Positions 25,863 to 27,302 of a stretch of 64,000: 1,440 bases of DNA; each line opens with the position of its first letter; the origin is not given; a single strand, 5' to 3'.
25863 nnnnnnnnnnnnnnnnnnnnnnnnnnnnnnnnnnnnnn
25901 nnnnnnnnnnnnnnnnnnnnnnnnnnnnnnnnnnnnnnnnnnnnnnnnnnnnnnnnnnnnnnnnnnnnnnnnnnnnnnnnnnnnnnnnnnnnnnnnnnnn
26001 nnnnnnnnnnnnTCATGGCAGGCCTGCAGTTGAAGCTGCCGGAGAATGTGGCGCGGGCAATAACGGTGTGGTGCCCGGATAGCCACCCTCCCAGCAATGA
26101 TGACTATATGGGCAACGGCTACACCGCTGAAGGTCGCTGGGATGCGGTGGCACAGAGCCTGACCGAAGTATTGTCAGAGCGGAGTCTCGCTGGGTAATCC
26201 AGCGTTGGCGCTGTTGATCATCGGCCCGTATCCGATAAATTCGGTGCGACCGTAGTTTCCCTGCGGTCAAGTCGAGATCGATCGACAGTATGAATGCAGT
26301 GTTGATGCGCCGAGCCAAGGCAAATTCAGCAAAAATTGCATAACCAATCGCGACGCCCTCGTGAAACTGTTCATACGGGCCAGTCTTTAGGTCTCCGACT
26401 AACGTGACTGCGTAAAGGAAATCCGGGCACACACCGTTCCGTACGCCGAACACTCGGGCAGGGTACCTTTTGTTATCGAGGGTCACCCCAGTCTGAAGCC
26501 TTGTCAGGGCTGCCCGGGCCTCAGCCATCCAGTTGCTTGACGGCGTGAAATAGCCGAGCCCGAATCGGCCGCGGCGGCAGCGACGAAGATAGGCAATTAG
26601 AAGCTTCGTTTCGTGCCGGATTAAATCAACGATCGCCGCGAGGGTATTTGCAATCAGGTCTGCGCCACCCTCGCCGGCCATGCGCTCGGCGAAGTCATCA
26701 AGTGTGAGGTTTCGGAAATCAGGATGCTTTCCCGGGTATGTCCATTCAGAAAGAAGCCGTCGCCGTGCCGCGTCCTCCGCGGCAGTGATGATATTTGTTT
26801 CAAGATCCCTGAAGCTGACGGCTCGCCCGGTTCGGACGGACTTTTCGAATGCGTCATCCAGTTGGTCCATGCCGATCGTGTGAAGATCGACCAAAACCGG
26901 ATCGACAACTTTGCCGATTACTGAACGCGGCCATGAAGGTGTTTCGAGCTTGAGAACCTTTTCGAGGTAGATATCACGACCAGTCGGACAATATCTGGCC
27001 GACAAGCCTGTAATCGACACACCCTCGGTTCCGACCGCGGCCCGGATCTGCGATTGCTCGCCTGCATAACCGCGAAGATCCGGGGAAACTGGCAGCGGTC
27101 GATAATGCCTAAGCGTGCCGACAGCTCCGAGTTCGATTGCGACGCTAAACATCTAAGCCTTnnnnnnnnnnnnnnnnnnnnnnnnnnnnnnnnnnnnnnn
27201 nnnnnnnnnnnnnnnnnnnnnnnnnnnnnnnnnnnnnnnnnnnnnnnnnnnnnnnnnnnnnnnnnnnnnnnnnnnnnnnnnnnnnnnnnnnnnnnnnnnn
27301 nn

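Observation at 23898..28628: Lower-G+C minus-strand module: MTase, Cas4-like Fe-S PD-(D/E)xK nuclease, unknown protein, AAA-like ATPase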

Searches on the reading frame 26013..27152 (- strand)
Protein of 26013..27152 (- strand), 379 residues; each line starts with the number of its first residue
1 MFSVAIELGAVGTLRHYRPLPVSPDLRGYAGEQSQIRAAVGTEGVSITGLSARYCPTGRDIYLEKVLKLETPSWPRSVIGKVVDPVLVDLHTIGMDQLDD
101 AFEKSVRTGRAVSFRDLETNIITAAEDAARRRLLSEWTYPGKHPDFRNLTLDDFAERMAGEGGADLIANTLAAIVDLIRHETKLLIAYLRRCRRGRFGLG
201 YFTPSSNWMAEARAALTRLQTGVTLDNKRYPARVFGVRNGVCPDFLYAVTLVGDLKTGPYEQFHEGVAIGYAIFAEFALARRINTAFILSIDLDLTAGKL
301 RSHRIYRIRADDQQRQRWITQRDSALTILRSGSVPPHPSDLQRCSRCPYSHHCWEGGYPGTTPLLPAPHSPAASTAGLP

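Call 3: search_protein_families(library=pfam, proteins=[window:26013-27152:-], max_evalue=1)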
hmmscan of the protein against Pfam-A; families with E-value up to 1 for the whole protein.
window:26013-27152:- (379 aa): 3 families
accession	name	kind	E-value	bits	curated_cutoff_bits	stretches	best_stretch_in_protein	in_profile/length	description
PF06023.18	Csa1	-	3.1e-18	66.6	27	2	231-353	172-289/292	CRISPR-associated exonuclease Csa1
PF12705.13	PDDEXK_1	-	0.00021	21.8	22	1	303-353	198-246/247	PD-(D/E)XK nuclease superfamily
PF01930.23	Cas_Cas4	-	0.092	13.3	22.7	1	313-354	118-159/160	Domain of unknown function DUF83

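Call 4: search_protein_families(library=padloc, proteins=[window:26013-27152:-], max_evalue=1)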
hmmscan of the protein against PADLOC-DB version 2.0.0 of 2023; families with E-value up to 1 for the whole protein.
window:26013-27152:- (379 aa): 12 families
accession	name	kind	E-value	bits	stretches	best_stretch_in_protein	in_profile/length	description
PDLC01272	Cas4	-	5.1e-19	66.9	2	208-354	122-262/262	"CAS-I,CAS-II,CAS-III,CAS-IV,CAS-V,CAS-VI; acquisition_associated"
PDLC01615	Cas4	-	1e-17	62.9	2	232-353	151-264/266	"CAS-I,CAS-II,CAS-III,CAS-IV,CAS-V,CAS-VI; acquisition_associated"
PDLC01463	Cas4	-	2.4e-17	61.6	2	235-353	156-266/268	"CAS-I,CAS-II,CAS-III,CAS-IV,CAS-V,CAS-VI; acquisition_associated"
PDLC00942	Cas4a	-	7.7e-16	56.7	2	233-354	157-273/273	"CRISPR-associated protein Cas4/Csa1, subtype I-A/APERN"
PDLC02084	Cas4a1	-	5.9e-12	43.9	2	236-353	158-269/271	-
PDLC01447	Cas4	-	0.0027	16.2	1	284-355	98-159/161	"CAS-I,CAS-II,CAS-III,CAS-IV,CAS-V,CAS-VI; acquisition_associated"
PDLC02083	Cas4_II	-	0.004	15.6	1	269-353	108-183/186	-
PDLC01250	Cas4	-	0.0042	15.4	1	300-354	116-168/168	"CAS-I,CAS-II,CAS-III,CAS-IV,CAS-V,CAS-VI; acquisition_associated"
PDLC01611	Cas4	-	0.012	14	1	303-354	107-157/158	"CAS-I,CAS-II,CAS-III,CAS-IV,CAS-V,CAS-VI; acquisition_associated"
PDLC01772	Cas4b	-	0.022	13.2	1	303-355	112-163/164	-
PDLC01771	Cas4b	-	0.038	12.2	1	309-355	115-160/162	-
PDLC00943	Cas4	-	0.074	11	1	307-354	132-179/180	CRISPR-associated protein Cas4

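Call 5: search_protein_families(library=ncbifam, proteins=[window:26013-27152:-], max_evalue=1)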
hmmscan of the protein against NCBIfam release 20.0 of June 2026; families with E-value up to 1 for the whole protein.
window:26013-27152:- (379 aa): 2 families
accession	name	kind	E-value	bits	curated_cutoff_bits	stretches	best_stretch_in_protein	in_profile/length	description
TIGR01896.1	cas_AF1879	equivalog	2.9e-15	56.7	103.35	2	233-354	157-273/273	type I-A CRISPR-associated protein Cas4/Csa1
TIGR00372.1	cas4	equivalog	0.28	11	65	1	307-354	132-179/180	CRISPR-associated protein Cas4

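Call 8: search_solved_structures(query=window:26013-27152:-, max_evalue=1, show_alignments=2)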
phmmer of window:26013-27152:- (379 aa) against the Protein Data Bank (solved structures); distinct sequences matched with E-value up to 1: 1.
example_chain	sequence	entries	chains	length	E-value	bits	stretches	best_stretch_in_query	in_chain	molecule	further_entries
3gkb_A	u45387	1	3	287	0.37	13.1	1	111-205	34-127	Putative enoyl-CoA hydratase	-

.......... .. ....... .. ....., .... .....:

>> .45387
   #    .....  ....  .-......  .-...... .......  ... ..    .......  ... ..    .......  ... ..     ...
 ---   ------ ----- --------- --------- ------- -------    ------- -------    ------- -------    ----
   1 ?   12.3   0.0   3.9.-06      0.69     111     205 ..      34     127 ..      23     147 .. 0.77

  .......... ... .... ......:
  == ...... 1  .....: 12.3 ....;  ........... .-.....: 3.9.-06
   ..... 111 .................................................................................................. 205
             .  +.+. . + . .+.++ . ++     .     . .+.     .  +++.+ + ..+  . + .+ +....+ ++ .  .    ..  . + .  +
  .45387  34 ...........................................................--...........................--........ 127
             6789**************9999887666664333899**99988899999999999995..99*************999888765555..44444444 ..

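Call 9: find_homologous_proteins(query=window:26013-27152:-, max_evalue=0.001)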
Query window:26013-27152:- (379 aa): 29 proteins with E <= 0.001 among 8000 candidates.
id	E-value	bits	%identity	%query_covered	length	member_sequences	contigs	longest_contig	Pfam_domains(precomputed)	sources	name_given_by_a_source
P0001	9.4e-257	869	100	100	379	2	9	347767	PF06023.19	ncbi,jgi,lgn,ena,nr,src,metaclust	ncbi:MAG TPA: CRISPR-associated protein Cas4 [Gemmatimonadaceae bacterium]|nr:MAG: hypothetical prot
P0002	3.8e-179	614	73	99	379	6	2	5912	PF06023.19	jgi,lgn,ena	jgi:CRISPR/Cas system-associated exonuclease Cas4 (RecB family)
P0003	1.6e-175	602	74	97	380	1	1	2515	PF06023.19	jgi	jgi:CRISPR/Cas system-associated exonuclease Cas4 (RecB family)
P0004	1.6e-135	470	57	97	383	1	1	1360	PF06023.19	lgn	-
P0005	6.7e-117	409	51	100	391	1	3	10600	PF06023.19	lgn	-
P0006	2.2e-115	404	53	93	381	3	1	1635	PF06023.19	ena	-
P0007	3.9e-113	397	50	98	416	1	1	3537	PF06023.19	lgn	-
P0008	7.9e-111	389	51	98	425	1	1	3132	PF06023.19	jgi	jgi:CRISPR/Cas system-associated exonuclease Cas4 (RecB family)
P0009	3.0e-109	384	49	99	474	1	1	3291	PF06023.19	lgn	-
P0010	1.1e-107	379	50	99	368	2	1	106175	PF06023.19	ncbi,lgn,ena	-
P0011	2.5e-106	374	50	98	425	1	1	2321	PF06023.19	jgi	jgi:CRISPR/Cas system-associated exonuclease Cas4 (RecB family)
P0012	2.8e-106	374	50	97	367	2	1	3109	PF06023.19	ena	-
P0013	1.2e-103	365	49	98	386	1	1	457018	PF06023.19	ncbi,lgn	-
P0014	4.5e-103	363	49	99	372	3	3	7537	PF06023.19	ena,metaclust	metaclust:\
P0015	4.3e-102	360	49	97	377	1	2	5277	PF06023.19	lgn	-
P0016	6.5e-101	356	50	96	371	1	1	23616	PF06023.19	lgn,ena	-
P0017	1.7e-100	355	47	95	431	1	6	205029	PF06023.19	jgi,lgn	jgi:CRISPR/Cas system-associated exonuclease Cas4 (RecB family)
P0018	1.3e-98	349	45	97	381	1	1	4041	PF06023.19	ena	-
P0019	3.4e-98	347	48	95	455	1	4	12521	PF12705.14,PF06023.19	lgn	-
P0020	2.7e-97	344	48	97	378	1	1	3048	PF06023.19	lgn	-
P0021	7.8e-97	343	48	94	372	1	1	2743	PF06023.19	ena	-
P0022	2.8e-96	341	48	97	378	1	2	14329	PF06023.19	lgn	-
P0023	6.5e-95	337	45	97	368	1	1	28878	PF06023.19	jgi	jgi:CRISPR/Cas system-associated exonuclease Cas4 (RecB family)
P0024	3.8e-93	331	43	96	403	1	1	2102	PF06023.19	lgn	-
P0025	2.6e-76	275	47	74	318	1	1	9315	PF06023.19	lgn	-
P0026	2.3e-69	253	40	95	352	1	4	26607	PF06023.19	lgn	-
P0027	1.2e-66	244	38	95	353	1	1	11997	PF06023.19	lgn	-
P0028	9.0e-56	208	35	90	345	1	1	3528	PF06023.19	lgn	-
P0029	1.2e-44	171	40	73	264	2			PF06023.19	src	-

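Call 10: find_encoding_contigs(protein=window:26013-27152:-, flank=10000, max_places=6)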
Protein window:26013-27152:- (379 aa): 19 contigs read that carry it; 6 places shown.
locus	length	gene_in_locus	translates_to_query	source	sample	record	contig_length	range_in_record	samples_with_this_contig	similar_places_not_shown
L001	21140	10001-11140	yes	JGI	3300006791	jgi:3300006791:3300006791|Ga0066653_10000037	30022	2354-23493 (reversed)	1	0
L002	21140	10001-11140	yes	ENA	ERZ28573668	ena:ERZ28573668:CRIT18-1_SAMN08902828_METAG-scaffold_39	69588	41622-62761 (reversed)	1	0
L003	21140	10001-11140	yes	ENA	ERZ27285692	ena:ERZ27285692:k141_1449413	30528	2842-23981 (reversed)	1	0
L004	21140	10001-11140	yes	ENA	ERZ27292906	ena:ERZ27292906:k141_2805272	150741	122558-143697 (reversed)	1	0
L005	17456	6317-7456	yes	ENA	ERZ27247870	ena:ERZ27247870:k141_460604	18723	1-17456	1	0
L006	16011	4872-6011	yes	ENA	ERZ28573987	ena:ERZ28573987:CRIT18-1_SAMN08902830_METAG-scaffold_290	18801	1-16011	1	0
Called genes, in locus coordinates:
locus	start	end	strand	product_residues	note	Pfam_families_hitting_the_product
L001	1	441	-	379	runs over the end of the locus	PF01555:N6_N4_Mtase (faint), PF01170:UPF0020 (faint)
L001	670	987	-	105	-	PF12833:HTH_18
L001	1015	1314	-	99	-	-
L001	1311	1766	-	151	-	PF04542:Sigma70_r2, PF08281:Sigma70_r4_2, PF04545:Sigma70_r4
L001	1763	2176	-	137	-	PF19762:DUF6249 (weak)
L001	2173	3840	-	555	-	PF00144:Beta-lactamase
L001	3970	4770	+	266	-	PF00487:FA_desaturase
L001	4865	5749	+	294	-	PF00248:Aldo_ket_red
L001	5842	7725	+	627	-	PF08439:Peptidase_M3_N, PF01432:Peptidase_M3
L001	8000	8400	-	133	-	-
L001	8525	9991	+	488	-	PF01555:N6_N4_Mtase (faint)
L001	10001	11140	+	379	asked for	PF06023:Csa1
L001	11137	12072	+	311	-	-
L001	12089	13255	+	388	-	PF10923:BrxC_BrxD (faint), PF13191:AAA_16 (faint)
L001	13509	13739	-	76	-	-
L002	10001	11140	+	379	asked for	PF06023:Csa1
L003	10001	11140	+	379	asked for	PF06023:Csa1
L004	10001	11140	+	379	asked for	PF06023:Csa1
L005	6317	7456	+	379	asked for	PF06023:Csa1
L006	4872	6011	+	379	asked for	PF06023:Csa1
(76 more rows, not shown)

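Call 12: find_encoding_contigs(protein=P0010, flank=8000, max_places=2)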
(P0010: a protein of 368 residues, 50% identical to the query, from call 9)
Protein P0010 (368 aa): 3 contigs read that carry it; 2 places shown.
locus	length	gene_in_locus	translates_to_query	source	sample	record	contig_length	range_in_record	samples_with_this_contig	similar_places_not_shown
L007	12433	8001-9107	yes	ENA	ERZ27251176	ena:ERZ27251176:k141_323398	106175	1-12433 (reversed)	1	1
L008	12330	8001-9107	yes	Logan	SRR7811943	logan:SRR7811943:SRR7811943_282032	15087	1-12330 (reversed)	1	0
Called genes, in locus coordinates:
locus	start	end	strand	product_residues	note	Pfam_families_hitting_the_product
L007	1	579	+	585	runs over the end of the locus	PF10592:AIPR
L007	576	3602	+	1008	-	PF06634:DUF1156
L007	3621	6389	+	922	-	PF04465:DUF499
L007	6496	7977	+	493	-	-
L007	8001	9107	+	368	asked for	PF06023:Csa1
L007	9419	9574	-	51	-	-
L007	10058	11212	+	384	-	PF10923:BrxC_BrxD (faint), PF13401:AAA_22 (faint)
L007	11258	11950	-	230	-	-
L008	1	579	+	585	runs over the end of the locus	PF10592:AIPR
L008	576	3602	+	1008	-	PF06634:DUF1156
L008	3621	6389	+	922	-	PF04465:DUF499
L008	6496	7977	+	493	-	-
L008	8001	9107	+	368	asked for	PF06023:Csa1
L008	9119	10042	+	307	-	-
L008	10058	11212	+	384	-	PF10923:BrxC_BrxD (faint), PF13401:AAA_22 (faint)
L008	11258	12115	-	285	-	-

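Call 13: find_encoding_contigs(protein=P0013, flank=8000, max_places=2)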
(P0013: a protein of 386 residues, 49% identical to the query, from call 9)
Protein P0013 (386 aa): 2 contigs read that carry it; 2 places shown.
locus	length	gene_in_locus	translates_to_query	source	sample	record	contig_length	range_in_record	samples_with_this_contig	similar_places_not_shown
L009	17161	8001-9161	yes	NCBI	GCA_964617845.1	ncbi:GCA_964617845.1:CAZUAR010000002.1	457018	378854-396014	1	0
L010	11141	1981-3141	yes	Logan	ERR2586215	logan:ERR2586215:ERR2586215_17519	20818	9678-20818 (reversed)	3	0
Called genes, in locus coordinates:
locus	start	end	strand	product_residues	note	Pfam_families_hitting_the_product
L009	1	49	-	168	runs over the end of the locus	PF18138:bacHORMA_1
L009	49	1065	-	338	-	PF18144:SMODS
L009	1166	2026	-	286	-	PF00072:Response_reg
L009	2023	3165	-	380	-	PF13646:HEAT_2 (faint), PF02518:HATPase_c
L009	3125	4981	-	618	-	PF02463:SMC_N (faint), PF13476:AAA_23, PF13304:AAA_21 (faint)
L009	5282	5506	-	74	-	-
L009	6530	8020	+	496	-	PF01555:N6_N4_Mtase (faint)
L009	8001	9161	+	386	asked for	PF06023:Csa1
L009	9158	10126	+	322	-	-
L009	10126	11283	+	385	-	PF13191:AAA_16 (faint), PF10923:BrxC_BrxD (weak)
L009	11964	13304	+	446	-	PF22483:Mu-transpos_C_2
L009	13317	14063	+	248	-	PF01695:IstB_IS21, PF00308:Bac_DnaA (faint), PF02562:PhoH (weak), PF13191:AAA_16 (weak), PF20720:nSTAND3 (faint)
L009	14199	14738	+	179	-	PF09339:HTH_IclR (faint), PF01047:MarR, PF12802:MarR_2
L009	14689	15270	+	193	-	PF01322:Cytochrom_C_2 (weak)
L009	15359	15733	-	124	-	-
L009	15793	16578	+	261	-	-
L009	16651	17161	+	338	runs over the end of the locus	PF00389:2-Hacid_dh, PF02826:2-Hacid_dh_C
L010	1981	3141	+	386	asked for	PF06023:Csa1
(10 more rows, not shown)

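Call 14: find_encoding_contigs(protein=P0017, flank=8000, max_places=2)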
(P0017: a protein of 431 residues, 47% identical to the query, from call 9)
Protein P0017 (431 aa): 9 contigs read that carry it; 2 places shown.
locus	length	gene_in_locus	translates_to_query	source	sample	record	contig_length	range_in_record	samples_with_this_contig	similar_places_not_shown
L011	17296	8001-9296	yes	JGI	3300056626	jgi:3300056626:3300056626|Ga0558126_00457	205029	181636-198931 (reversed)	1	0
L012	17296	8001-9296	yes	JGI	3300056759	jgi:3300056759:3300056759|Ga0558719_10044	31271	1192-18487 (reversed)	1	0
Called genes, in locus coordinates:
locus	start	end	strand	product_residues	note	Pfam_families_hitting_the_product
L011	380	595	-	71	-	-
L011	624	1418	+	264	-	-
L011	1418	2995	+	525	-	-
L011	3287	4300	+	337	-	-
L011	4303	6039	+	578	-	-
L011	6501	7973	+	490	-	PF01555:N6_N4_Mtase (faint)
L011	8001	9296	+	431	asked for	PF06023:Csa1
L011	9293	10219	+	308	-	-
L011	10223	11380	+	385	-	PF10923:BrxC_BrxD (faint)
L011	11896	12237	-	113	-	-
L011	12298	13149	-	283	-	-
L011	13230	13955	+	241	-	PF03473:MOSC (weak), PF01035:DNA_binding_1 (weak)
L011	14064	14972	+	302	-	PF16697:Yop-YscD_cpl, PF00498:FHA, PF00486:Trans_reg_C (faint)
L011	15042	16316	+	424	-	PF00069:Pkinase, PF07714:PK_Tyr_Ser-Thr, PF06293:Kdo (weak), PF03109:ABC1 (weak)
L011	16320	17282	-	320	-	PF00498:FHA, PF16697:Yop-YscD_cpl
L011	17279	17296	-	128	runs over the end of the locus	PF00072:Response_reg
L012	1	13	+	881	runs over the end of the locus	-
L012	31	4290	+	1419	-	-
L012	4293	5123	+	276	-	-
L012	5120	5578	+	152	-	-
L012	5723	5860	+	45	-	-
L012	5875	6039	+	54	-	-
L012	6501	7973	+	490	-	PF01555:N6_N4_Mtase (faint)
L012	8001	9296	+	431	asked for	PF06023:Csa1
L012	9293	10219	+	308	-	-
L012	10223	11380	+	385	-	PF10923:BrxC_BrxD (faint)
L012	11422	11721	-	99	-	-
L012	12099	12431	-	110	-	-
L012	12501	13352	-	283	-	-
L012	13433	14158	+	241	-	PF03473:MOSC (weak), PF01035:DNA_binding_1 (weak)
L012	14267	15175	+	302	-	PF16697:Yop-YscD_cpl, PF00498:FHA, PF00486:Trans_reg_C (faint)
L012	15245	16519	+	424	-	PF00069:Pkinase, PF07714:PK_Tyr_Ser-Thr, PF06293:Kdo (weak), PF03109:ABC1 (weak)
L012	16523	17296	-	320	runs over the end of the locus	PF00498:FHA, PF16697:Yop-YscD_cpl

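Call 25: find_encoding_contigs(protein=P0026, flank=8000, max_places=2)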
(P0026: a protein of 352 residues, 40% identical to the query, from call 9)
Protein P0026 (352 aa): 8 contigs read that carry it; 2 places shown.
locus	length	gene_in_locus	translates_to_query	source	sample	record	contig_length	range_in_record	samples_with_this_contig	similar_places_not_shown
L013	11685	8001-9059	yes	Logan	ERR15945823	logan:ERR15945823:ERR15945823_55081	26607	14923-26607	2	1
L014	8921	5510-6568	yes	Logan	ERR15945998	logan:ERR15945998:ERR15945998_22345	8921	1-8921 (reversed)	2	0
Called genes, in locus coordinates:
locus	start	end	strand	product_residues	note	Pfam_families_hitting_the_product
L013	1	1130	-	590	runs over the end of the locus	-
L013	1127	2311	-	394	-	PF02518:HATPase_c (faint)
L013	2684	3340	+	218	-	-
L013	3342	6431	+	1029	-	PF26449:DUF8128 (faint), PF02534:T4SS-DNA_transf (faint), PF10412:TrwB_AAD_bind, PF25199:nSTAND_NTPase5 (faint), PF12696:TraG-D_C, PF12728:HTH_17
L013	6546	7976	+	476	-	PF01555:N6_N4_Mtase (faint)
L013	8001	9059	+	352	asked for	PF06023:Csa1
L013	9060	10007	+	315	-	-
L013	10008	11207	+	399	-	PF13191:AAA_16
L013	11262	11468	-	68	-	-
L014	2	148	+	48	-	?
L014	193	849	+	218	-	-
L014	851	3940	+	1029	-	PF26449:DUF8128 (faint), PF02534:T4SS-DNA_transf (faint), PF10412:TrwB_AAD_bind, PF25199:nSTAND_NTPase5 (faint), PF12696:TraG-D_C, PF12728:HTH_17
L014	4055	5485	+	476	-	PF01555:N6_N4_Mtase (faint)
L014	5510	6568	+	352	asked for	PF06023:Csa1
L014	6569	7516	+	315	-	-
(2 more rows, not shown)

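Call 26: find_encoding_contigs(protein=P0027, flank=8000, max_places=1)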
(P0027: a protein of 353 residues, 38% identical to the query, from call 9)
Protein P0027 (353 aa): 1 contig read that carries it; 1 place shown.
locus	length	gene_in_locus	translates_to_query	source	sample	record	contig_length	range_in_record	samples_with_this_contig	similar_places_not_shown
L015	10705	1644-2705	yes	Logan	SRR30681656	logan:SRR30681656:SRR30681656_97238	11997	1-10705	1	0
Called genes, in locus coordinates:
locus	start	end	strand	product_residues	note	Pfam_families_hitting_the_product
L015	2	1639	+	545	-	?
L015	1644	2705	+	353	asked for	PF06023:Csa1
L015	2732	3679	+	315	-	-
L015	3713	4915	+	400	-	PF10923:BrxC_BrxD (faint), PF13191:AAA_16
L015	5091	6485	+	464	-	-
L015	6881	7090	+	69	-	-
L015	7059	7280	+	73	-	-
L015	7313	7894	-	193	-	PF18753:Nmad2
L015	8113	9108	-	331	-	-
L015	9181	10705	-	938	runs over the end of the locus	?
